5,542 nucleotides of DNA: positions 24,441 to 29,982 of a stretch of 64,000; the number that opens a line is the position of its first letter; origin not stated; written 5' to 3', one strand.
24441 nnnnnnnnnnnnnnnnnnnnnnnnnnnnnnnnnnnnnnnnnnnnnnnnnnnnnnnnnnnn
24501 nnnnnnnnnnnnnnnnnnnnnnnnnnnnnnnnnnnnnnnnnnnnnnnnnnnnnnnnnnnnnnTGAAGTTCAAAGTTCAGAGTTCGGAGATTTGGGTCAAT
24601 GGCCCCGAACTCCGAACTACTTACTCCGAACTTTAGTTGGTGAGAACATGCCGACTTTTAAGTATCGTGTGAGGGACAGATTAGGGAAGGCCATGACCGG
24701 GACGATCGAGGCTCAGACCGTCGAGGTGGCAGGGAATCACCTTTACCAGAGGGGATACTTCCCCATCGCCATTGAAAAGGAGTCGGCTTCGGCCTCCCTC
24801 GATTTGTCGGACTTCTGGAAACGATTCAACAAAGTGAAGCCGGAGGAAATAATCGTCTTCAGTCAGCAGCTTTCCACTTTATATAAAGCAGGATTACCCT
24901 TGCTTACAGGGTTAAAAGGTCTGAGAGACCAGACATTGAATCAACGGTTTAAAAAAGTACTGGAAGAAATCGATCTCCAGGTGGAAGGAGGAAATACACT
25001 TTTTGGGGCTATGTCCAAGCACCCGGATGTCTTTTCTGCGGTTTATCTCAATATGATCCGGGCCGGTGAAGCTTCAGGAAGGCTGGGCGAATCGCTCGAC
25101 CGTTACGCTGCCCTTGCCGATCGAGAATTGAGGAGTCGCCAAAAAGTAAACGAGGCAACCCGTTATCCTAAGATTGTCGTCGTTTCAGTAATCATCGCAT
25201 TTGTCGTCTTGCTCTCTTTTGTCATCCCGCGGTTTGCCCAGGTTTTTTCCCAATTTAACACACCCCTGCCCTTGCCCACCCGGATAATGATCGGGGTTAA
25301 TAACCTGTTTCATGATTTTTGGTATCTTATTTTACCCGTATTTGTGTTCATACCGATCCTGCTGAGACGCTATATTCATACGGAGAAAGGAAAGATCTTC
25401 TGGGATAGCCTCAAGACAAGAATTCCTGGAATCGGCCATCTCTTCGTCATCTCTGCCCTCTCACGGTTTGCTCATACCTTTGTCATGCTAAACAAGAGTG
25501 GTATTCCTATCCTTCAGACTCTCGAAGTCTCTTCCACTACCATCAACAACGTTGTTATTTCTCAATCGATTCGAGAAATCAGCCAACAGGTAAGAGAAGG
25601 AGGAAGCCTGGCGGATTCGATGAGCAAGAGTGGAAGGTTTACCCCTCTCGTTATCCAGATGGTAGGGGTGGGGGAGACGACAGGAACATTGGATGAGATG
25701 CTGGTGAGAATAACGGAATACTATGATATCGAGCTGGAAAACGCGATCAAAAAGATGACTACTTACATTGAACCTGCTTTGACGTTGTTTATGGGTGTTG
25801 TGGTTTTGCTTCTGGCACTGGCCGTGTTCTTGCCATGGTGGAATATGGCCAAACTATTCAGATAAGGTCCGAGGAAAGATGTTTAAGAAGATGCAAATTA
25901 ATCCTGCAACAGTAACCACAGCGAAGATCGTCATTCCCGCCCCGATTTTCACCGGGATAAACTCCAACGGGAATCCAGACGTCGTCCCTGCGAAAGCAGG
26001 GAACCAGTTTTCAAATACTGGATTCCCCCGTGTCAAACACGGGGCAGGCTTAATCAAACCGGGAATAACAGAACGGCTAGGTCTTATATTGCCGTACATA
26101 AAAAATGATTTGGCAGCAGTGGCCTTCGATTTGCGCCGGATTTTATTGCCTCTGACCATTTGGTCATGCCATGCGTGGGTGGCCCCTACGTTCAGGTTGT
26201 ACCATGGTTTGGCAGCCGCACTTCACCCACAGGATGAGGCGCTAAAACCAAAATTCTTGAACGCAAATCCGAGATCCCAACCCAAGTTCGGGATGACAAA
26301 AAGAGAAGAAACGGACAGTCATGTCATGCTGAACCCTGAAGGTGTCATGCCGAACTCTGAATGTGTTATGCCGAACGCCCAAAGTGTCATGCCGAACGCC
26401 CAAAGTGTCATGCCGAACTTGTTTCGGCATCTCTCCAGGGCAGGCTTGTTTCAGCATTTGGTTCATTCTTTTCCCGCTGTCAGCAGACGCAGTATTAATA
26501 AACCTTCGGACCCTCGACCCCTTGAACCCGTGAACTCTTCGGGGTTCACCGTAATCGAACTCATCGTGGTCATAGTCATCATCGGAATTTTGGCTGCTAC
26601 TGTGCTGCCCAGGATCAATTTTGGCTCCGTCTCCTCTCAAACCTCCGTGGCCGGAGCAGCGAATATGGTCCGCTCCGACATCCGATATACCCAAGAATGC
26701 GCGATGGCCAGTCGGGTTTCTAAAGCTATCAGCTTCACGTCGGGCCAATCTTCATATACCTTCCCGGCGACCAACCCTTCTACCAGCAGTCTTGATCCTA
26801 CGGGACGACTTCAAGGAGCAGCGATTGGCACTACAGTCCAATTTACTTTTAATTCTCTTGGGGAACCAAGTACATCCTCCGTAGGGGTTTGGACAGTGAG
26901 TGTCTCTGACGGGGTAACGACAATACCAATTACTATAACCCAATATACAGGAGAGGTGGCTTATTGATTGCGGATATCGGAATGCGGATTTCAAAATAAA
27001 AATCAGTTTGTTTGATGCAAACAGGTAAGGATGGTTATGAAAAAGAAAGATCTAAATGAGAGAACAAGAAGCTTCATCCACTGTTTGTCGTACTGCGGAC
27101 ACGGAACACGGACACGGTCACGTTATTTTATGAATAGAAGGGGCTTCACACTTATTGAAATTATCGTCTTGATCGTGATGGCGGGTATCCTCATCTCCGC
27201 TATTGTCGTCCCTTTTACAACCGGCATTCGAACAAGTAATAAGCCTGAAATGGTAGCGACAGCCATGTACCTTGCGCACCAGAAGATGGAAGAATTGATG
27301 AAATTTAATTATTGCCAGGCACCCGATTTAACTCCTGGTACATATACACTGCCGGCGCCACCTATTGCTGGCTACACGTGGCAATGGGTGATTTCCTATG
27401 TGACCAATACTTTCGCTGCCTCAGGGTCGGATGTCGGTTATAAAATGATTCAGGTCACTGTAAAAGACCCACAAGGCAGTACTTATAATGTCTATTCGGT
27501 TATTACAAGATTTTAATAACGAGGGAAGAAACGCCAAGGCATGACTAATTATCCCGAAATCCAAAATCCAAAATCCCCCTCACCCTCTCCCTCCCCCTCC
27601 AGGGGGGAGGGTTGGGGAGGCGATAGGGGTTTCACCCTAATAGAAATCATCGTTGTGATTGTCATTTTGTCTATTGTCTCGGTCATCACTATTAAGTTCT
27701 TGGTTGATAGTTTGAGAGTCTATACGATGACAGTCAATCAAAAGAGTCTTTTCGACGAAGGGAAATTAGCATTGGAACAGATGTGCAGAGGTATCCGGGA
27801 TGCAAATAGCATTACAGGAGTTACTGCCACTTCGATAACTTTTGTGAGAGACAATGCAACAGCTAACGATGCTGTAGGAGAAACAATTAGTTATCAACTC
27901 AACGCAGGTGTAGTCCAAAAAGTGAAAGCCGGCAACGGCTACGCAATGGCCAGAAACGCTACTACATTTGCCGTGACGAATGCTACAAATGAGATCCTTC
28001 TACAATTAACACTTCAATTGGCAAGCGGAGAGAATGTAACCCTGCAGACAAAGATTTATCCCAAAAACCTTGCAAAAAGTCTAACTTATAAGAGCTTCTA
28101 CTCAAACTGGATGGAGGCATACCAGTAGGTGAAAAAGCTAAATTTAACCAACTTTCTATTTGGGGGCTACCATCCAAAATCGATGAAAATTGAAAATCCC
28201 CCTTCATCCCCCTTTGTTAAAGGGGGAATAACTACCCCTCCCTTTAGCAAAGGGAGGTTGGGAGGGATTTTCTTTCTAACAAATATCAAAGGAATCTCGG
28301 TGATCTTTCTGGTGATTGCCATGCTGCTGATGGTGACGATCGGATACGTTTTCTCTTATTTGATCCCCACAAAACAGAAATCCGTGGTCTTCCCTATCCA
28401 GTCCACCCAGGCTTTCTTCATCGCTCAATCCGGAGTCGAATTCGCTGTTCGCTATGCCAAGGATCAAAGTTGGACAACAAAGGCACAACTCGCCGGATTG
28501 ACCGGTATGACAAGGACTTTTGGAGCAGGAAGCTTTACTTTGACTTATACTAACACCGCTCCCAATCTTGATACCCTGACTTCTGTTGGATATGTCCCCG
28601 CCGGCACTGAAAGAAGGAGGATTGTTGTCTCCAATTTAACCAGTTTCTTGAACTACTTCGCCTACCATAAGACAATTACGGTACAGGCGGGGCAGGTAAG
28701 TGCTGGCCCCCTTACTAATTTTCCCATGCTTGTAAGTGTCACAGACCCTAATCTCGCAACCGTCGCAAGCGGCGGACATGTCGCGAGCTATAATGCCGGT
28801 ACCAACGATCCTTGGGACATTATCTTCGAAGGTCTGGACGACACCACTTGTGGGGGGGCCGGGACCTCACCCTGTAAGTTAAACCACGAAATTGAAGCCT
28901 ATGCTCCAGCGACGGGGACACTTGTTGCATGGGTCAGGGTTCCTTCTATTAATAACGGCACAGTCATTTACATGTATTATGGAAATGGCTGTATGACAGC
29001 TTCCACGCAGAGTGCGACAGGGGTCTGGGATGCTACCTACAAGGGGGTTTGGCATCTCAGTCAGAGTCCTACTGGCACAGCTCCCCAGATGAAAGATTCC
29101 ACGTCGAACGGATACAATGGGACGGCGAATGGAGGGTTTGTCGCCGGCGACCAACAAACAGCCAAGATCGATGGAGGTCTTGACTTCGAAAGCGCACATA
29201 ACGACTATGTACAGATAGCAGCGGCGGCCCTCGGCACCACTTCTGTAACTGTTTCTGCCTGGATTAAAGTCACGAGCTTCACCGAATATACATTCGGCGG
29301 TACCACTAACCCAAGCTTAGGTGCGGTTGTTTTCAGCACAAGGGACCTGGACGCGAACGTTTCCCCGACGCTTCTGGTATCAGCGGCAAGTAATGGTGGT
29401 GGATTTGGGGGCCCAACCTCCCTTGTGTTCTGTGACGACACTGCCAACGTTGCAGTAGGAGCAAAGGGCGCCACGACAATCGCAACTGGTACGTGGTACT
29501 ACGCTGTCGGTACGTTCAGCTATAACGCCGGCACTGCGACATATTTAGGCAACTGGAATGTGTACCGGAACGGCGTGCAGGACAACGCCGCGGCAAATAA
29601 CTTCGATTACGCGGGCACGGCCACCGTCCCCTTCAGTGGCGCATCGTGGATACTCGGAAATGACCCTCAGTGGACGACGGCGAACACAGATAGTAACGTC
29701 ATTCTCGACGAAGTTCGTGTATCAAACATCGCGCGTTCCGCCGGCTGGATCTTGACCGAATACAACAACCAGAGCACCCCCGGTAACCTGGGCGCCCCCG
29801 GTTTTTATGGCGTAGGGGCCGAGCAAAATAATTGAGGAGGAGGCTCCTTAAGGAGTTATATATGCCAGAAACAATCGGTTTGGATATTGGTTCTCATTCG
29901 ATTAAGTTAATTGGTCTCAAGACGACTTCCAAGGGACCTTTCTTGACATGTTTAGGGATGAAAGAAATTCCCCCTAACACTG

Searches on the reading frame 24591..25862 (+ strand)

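Call 23: search_protein_families(library=pfam, proteins=[window:24591-25862:+], max_evalue=0.00001)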
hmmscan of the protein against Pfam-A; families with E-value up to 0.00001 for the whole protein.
window:24591-25862:+ (424 aa): 1 family
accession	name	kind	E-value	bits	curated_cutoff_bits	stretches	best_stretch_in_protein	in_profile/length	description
PF00482.28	T2SSF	-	2.8e-59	199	25.2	2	293-415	1-125/125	Type II secretion system (T2SS), protein F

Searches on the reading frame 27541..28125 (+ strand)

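Call 23: search_protein_families(library=pfam, proteins=[window:27541-28125:+], max_evalue=0.00001)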
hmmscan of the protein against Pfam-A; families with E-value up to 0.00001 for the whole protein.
window:27541-28125:+ (195 aa): 1 family
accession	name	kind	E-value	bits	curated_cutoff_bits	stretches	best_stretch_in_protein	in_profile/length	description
PF07963.17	N_methyl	-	5.2e-08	32.6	21.2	1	28-50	4-26/27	Prokaryotic N-terminal methylation motif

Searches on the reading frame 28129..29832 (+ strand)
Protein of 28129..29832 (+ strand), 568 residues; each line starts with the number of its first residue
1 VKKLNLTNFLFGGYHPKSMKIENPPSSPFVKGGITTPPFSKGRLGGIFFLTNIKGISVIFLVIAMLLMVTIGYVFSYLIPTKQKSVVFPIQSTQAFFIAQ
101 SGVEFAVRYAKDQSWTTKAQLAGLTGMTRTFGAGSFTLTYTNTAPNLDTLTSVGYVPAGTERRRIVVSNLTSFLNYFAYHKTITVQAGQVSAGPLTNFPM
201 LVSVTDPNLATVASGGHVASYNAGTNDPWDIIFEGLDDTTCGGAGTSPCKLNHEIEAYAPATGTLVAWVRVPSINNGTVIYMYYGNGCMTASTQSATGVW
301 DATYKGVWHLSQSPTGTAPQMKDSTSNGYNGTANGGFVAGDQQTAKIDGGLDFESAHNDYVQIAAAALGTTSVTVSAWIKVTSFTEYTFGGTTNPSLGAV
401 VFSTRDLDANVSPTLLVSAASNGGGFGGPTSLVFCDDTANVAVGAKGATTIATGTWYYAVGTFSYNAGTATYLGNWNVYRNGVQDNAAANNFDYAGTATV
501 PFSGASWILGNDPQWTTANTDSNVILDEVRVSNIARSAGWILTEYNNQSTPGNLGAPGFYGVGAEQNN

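Call 23: search_protein_families(library=pfam, proteins=[window:28129-29832:+], max_evalue=0.00001)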
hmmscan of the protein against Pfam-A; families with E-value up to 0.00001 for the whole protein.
window:28129-29832:+ (568 aa): 2 families
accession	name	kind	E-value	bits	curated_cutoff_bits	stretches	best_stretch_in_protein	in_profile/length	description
PF13385.13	Laminin_G_3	-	5.9e-10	39.9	27.6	1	358-541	4-150/151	Concanavalin A-like lectin/glucanases superfamily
PF10102.14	DUF2341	-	4.7e-06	27.4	23.4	0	251-293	15-59/84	Domain of unknown function (DUF2341)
